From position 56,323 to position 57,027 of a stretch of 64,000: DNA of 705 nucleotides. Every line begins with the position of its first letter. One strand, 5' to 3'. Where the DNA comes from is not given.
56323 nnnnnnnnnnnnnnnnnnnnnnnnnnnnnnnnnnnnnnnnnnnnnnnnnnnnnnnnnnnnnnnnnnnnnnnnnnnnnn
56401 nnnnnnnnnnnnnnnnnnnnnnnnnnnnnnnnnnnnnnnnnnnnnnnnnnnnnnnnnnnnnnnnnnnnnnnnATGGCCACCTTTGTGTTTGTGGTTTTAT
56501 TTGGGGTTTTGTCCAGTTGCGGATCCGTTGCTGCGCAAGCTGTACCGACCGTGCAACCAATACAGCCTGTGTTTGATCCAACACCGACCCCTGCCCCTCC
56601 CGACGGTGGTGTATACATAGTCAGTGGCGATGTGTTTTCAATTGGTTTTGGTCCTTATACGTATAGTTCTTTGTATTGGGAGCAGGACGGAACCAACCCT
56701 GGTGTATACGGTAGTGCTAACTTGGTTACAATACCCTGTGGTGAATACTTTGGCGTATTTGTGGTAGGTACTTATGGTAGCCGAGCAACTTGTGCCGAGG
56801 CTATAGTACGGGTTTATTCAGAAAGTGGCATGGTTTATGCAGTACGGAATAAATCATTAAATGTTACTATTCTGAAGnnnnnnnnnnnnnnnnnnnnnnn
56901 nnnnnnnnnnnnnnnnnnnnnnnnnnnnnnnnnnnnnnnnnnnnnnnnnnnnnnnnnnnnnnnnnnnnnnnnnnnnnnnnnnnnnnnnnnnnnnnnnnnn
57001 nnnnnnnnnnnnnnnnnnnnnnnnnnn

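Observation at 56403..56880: Near-consensus promoter and strong SD driving a GC-elevated small secreted two-Cys protein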

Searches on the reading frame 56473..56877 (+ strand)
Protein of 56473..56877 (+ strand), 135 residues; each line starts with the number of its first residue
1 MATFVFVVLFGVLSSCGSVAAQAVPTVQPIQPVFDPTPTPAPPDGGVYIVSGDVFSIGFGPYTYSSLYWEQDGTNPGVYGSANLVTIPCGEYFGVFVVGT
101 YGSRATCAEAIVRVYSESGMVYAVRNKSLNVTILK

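Call 8: search_protein_families(library=pfam, proteins=[window:56473-56877:+], max_evalue=0.1)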
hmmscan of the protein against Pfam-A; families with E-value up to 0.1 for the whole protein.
window:56473-56877:+ (135 aa): 0 families

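Call 9: search_protein_families(library=ncbifam, proteins=[window:56473-56877:+], max_evalue=10)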
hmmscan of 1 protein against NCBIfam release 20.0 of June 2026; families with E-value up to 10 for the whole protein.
window:56473-56877:+ (135 aa): 0 families

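Call 10: search_solved_structures(query=window:56473-56877:+, max_evalue=10)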
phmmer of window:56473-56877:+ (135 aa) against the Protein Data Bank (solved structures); distinct sequences matched with E-value up to 10: 80 (the best 60 are shown).
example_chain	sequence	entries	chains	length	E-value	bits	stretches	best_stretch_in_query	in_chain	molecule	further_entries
1lzd_A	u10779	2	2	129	0.24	14.6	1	57-113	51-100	HEN EGG WHITE LYSOZYME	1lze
2mei_A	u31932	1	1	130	0.26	14.4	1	56-90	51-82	LYSOZYME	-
8an0_A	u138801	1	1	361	0.28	14.3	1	30-58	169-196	Putative secreted protein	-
1lz5_A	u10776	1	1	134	0.29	14.3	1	56-114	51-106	HUMAN LYSOZYME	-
1nbz_C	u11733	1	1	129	0.31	14.2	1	57-116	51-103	Lysozyme C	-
1u34_A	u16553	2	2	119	0.35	14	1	59-100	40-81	Corticotropin releasing factor receptor 2 | Corticotropin-releasing factor receptor 2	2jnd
2jnc_A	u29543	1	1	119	0.35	14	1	59-100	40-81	Corticotropin-releasing factor receptor 2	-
1gfh_A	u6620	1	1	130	0.36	14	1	56-89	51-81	LYSOZYME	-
1ior_A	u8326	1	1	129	0.37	13.9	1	56-113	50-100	LYSOZYME C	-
1ioq_A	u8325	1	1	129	0.37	13.9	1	56-113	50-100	LYSOZYME C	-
1w08_A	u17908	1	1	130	0.5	13.5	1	56-90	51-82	LYSOZYME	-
1lsm_A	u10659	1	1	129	0.5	13.5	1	57-114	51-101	HEN EGG WHITE LYSOZYME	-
1hen_A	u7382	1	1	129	0.54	13.4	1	57-113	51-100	HEN EGG WHITE LYSOZYME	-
1bql_Y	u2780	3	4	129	0.54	13.4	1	57-113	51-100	BOBWHITE QUAIL LYSOZYME | LYSOZYME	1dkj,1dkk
1hep_A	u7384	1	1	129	0.54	13.4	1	57-113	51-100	HEN EGG WHITE LYSOZYME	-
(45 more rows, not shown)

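Call 11: find_homologous_proteins(query=window:56473-56877:+, max_evalue=0.01)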
Query window:56473-56877:+ (135 aa): 1 proteins with E <= 0.01 among 11 candidates.
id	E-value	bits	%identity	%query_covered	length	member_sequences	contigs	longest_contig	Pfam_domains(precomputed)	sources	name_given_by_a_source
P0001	3.3e-83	294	100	100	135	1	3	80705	-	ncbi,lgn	-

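Call 13: find_encoding_contigs(protein=P0001, flank=6000, max_places=6)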
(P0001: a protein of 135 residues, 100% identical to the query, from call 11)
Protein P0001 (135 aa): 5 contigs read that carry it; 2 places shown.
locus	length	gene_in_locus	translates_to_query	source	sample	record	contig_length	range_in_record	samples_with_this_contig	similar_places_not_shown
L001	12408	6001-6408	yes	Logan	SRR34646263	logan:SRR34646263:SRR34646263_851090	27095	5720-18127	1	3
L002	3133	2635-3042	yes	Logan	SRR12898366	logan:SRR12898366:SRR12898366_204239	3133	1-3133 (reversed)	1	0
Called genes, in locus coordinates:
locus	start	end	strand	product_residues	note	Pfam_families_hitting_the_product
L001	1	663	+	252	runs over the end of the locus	PF11967:RecO_N, PF02565:RecO_C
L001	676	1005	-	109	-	-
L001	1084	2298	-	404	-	PF00817:IMS, PF21999:IMS_HHH_1 (faint), PF11798:IMS_HHH (weak), PF11799:IMS_C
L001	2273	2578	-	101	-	-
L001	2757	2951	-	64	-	-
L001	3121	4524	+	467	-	PF28494:GlyRS_ins_1 (weak), PF00587:tRNA-synt_2b, PF03129:HGTP_anticodon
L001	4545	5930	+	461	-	PF13328:HD_4, PF04607:RelA_SpoT, PF02824:TGS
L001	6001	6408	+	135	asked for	-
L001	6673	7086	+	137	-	PF02381:MraZ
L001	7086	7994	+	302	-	PF01795:Methyltransf_5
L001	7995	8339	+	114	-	-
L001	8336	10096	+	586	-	PF03717:PBP_dimer, PF00905:Transpeptidase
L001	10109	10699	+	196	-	PF06271:RDD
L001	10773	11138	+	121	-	PF08378:NERD (weak), PF02021:UPF0102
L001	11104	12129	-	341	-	PF03816:LytR_cpsA_psr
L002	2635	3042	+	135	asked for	-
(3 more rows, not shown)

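Call 18: search_protein_representatives(protein=window:56473-56877:+)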
Query: 135 residues. Proteins with E-value up to 0.001 (for the whole library): 8; up to 1e-10: 3; up to 1e-30: 1. The best 8 are listed.
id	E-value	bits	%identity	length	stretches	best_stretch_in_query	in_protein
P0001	1.0e-83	294.2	100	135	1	1-135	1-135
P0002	5.0e-19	84.8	46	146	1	5-134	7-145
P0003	1.7e-16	76.6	38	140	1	4-135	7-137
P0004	4.5e-10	55.8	38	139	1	5-116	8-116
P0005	5.0e-09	52.4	34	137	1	4-133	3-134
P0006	4.1e-07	46.2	31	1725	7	66-120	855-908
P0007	5.3e-05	39.4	31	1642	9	33-74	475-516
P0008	3.2e-04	36.8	29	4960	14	80-115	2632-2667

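Call 23: find_homologous_proteins(query=A1, max_evalue=0.001)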
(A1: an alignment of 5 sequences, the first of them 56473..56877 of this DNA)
Query A1 (5 sequences) (135 aa, profile of the alignment): 8 proteins with E <= 0.001 among 6359 candidates.
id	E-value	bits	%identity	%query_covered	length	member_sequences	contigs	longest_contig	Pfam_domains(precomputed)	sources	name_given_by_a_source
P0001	4.1e-54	200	100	100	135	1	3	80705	-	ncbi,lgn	-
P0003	4.5e-52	194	38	98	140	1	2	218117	-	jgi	jgi:hypothetical protein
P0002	9.6e-51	189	45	100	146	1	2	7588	-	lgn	-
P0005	3.8e-50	187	31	96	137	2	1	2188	-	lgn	-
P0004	7.7e-48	180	35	74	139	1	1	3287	-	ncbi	-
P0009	1.2e-40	157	28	99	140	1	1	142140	-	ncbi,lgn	-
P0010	1.6e-28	117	40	77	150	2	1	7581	-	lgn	-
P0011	1.2e-27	114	42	83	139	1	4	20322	-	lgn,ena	-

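Call 24: find_encoding_contigs(protein=P0003, flank=5000, max_places=2)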
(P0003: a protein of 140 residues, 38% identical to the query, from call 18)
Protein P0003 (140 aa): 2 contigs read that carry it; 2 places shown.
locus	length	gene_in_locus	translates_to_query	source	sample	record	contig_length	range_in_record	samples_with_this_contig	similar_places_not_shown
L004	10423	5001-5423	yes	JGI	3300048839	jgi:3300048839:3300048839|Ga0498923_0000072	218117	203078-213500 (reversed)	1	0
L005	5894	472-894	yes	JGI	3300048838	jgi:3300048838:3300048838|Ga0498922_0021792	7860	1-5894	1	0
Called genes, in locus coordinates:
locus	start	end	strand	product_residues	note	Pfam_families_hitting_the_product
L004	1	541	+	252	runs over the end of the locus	PF11967:RecO_N, PF02565:RecO_C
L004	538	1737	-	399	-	PF00817:IMS, PF21999:IMS_HHH_1 (faint), PF11799:IMS_C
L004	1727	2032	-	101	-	-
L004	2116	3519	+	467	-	PF28494:GlyRS_ins_1 (weak), PF00587:tRNA-synt_2b, PF03129:HGTP_anticodon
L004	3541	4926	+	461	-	PF13328:HD_4, PF04607:RelA_SpoT, PF02824:TGS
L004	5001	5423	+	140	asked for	-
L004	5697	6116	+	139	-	PF02381:MraZ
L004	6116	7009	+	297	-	PF01795:Methyltransf_5, PF13847:Methyltransf_31 (faint)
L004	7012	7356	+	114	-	-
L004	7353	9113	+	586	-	PF03717:PBP_dimer, PF00905:Transpeptidase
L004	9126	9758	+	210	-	PF06271:RDD (weak)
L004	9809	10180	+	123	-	PF08378:NERD (weak), PF02021:UPF0102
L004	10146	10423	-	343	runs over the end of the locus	PF03816:LytR_cpsA_psr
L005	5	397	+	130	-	PF02824:TGS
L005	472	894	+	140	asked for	-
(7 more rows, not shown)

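Call 25: find_encoding_contigs(protein=P0009, flank=5000, max_places=2)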
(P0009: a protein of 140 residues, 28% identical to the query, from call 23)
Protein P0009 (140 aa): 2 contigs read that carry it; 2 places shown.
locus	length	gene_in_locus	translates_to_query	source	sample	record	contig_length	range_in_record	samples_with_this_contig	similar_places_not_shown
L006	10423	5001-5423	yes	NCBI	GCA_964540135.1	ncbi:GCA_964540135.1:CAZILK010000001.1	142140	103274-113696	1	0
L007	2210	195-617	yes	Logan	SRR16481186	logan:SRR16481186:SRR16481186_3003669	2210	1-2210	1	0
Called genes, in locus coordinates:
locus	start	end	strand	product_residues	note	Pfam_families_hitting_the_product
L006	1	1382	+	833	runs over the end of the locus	PF00317:Ribonuc_red_lgN, PF02867:Ribonuc_red_lgC, PF12637:TSCPD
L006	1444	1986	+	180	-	PF01923:Cob_adeno_trans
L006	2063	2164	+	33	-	-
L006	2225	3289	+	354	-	PF01098:FTSW_RODA_SPOVE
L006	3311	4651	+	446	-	PF13399:LytR_C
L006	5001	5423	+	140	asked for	-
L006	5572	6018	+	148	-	PF00829:Ribosomal_L21p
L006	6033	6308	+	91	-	PF01016:Ribosomal_L27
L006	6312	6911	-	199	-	PF10502:Peptidase_S26, PF00717:Peptidase_S24 (weak)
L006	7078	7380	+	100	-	PF01909:NTP_transf_2, PF18765:Polbeta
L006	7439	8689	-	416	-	PF00704:Glyco_hydro_18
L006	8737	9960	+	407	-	-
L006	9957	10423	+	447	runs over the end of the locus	PF01943:Polysacc_synt, PF01554:MatE (weak)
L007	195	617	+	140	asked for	-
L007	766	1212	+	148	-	PF00829:Ribosomal_L21p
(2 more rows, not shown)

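Call 26: find_encoding_contigs(protein=P0011, flank=5000, max_places=2)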
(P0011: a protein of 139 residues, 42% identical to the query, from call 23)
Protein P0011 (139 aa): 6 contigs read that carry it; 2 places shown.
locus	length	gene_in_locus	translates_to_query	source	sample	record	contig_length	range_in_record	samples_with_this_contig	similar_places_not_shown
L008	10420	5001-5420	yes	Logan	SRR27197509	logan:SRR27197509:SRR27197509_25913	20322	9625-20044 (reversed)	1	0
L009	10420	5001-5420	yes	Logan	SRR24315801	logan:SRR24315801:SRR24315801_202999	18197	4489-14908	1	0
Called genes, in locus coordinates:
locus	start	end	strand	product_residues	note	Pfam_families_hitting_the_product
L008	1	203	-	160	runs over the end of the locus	?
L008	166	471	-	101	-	-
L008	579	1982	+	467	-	-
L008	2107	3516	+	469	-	PF28494:GlyRS_ins_1 (weak), PF00587:tRNA-synt_2b, PF03129:HGTP_anticodon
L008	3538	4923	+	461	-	PF13328:HD_4, PF04607:RelA_SpoT, PF02824:TGS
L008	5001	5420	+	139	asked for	-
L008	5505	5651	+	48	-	-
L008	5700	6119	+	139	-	PF02381:MraZ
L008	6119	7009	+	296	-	PF01795:Methyltransf_5, PF13847:Methyltransf_31 (faint)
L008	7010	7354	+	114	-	-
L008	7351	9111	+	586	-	PF03717:PBP_dimer, PF00905:Transpeptidase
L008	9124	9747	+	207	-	PF06271:RDD (weak)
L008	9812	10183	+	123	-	PF08378:NERD (weak), PF02021:UPF0102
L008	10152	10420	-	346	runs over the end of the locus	PF03816:LytR_cpsA_psr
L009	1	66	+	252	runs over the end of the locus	PF11967:RecO_N, PF02565:RecO_C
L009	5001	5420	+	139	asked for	-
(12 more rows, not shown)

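Call 27: find_encoding_contigs(protein=P0002, flank=5000, max_places=2)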
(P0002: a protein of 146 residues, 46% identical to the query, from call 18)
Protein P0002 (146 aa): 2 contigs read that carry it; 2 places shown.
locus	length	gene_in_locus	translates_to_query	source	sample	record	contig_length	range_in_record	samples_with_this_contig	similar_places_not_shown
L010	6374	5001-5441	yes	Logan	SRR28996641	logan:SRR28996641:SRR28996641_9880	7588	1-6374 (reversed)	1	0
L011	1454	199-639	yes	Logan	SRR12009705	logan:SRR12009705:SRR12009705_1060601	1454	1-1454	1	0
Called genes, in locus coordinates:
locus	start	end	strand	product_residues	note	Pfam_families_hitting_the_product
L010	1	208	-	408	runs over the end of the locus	PF00817:IMS, PF21999:IMS_HHH_1 (weak), PF11799:IMS_C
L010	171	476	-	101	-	-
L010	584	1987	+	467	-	-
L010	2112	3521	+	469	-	PF28494:GlyRS_ins_1 (weak), PF00587:tRNA-synt_2b, PF03129:HGTP_anticodon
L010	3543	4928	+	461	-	PF13328:HD_4, PF04607:RelA_SpoT, PF02824:TGS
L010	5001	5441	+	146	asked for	-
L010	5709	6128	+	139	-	PF02381:MraZ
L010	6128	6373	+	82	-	?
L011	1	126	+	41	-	?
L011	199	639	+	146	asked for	-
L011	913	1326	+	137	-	PF02381:MraZ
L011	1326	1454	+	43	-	?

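Call 33: list_cluster_members(proteins=[P0001, P0004, P0009])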
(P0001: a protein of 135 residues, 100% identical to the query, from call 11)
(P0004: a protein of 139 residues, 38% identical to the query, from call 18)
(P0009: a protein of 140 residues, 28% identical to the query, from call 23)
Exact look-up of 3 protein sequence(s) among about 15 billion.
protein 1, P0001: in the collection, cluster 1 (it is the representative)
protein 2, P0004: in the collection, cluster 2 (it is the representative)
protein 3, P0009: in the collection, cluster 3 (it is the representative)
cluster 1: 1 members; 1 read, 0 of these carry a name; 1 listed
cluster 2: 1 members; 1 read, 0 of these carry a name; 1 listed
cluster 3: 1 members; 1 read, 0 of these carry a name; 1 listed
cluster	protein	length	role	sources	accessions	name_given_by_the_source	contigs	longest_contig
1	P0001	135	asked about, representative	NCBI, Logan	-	-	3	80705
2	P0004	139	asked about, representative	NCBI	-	-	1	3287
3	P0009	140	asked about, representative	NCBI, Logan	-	-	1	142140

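Call 40: find_encoding_contigs(protein=P0010, flank=5000, max_places=2)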
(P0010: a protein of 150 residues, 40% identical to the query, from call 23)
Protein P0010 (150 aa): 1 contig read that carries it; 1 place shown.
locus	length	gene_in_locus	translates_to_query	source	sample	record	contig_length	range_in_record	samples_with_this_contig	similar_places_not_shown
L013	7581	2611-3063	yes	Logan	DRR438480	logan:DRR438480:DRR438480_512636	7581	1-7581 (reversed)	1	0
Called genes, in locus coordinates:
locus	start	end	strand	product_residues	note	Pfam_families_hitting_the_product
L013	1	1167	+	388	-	?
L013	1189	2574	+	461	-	PF13328:HD_4, PF04607:RelA_SpoT, PF02824:TGS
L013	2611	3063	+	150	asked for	-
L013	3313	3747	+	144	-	PF02381:MraZ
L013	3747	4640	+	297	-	PF01795:Methyltransf_5, PF13847:Methyltransf_31 (weak)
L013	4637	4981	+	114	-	-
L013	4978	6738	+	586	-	PF03717:PBP_dimer, PF00905:Transpeptidase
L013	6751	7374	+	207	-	PF06271:RDD (weak)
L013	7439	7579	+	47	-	?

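Call 41: find_encoding_contigs(protein=P0004, flank=5000, max_places=2)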
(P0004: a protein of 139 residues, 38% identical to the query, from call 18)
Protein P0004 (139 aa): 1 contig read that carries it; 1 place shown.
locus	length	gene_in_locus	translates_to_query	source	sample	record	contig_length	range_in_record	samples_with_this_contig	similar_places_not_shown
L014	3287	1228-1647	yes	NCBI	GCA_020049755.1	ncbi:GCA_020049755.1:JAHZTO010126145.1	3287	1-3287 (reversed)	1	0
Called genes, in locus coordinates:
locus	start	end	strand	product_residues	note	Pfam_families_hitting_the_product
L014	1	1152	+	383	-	?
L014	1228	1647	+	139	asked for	-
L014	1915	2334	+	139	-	PF02381:MraZ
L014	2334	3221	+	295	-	PF01795:Methyltransf_5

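Call 42: find_encoding_contigs(protein=P0005, flank=5000, max_places=2)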
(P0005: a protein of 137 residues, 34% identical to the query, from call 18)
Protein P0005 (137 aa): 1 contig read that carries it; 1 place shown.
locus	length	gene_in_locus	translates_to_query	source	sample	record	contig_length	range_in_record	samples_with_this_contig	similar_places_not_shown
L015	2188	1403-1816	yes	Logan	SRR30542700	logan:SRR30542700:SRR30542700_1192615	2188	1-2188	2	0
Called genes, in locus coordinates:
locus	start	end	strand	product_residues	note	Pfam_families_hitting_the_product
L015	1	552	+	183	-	?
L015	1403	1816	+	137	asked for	-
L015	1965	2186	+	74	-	?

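Call 45: predict_structure(alignment_id=A4)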
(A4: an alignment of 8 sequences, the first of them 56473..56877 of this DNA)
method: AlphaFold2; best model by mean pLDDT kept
length: 135 residues; sequences in the alignment: 8
mean_pLDDT: 79.8   pTM: 0.64
mean pLDDT of the five models: 79.8, 79.2, 79.0, 78.7, 78.6
residues with pLDDT >= 90: 67; 70-90: 29; 50-70: 28; < 50: 11
segments of 3 or more residues with pLDDT < 50: 1-4, 17-21
pLDDT, mean of each block of 10 residues (from residue 1): 50 49 55 65 85 93 95 87 94 92 82 90 93 93
secondary structure, 60 per line:
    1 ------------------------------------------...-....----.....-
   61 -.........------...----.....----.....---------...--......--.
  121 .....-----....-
elements in order: E47-50 E55-59 E62-70 E77-79 E84-88 E93-97 E112-117 E120-125 E131-134

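Call 49: fold_search(model_id=the predicted structure, library=pdb)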
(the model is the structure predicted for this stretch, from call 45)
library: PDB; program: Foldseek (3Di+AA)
matches with E <= 10: 155; with E <= 0.001: 0
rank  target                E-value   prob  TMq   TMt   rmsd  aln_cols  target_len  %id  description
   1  3win_A                8.1e-01  0.07  0.18  0.10  13.3        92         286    9  Clostridium botulinum Hemagglutinin (released 2013-11-06)
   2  7qcn_A                1.3e+00  0.07  0.21  0.09  14.9       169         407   11  Structure of the MUCIN-2 Cterminal domains: vWCN to TIL domains with a C2 symmetry (released 2023-03-08)
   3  6ehp_D                1.6e+00  0.03  0.13  0.16  12.6        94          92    8  The crystal structure of the human LAMTOR complex (released 2017-10-04)
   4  9h4q_U                1.8e+00  0.10  0.12  0.23   8.7        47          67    8  Cryo-EM structure of the SEAC wing - EGOC (released 2025-11-05)
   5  2d6f_A                1.8e+00  0.10  0.18  0.07   9.1        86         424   15  Crystal structure of Glu-tRNA(Gln) amidotransferase in the complex with tRNA(Gln) (released 2006-07-11)
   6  4ouj_A                1.9e+00  0.05  0.17  0.11  13.5        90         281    8  Crystal structure of HA33B-Lac (released 2014-06-04)
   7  6l6m_B                2.2e+00  0.04  0.14  0.17  16.1        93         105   11  HSP18.5 from E. histolytica (released 2020-11-04)
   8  9qcm_L                2.5e+00  0.04  0.18  0.12  13.0       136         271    7  Botulinum neurotoxin type B1, 14-subunit, Large Progenitor Toxin Complex (L-PTC) (released 2025-09-10)
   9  5y3a_D                2.5e+00  0.02  0.11  0.16  13.3        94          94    8  Crystal structure of Ragulator complex (p18 49-161) (released 2017-12-27)
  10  7pmw_A                2.6e+00  0.02  0.13  0.05  13.3       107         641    7  HsPepT1 bound to Ala-Phe in the outward facing occluded conformation (released 2021-10-20)
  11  7su1_C                2.8e+00  0.03  0.13  0.15  11.9        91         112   10  Crystal structure of an acidic pH-selective Ipilimumab variant Ipi.106 in complex with CTLA-4 (released 2022-03-02)
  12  7t3b_I                2.8e+00  0.02  0.12  0.17  11.2        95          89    8  GATOR1-RAG-RAGULATOR - GAP Complex (released 2022-04-06)
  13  8fw5_I                2.9e+00  0.03  0.14  0.19  12.6        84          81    7  Chimeric HsGATOR1-SpGtr-SpLam complex (released 2023-07-26)
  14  5ggv_Y                3.3e+00  0.04  0.16  0.18  12.9        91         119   10  CTLA-4 in complex with tremelimumab Fab (released 2016-11-09)
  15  8asv_A                3.3e+00  0.03  0.18  0.04  18.3       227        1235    9  Cryo-EM structure of yeast Elongator complex (released 2022-12-07)
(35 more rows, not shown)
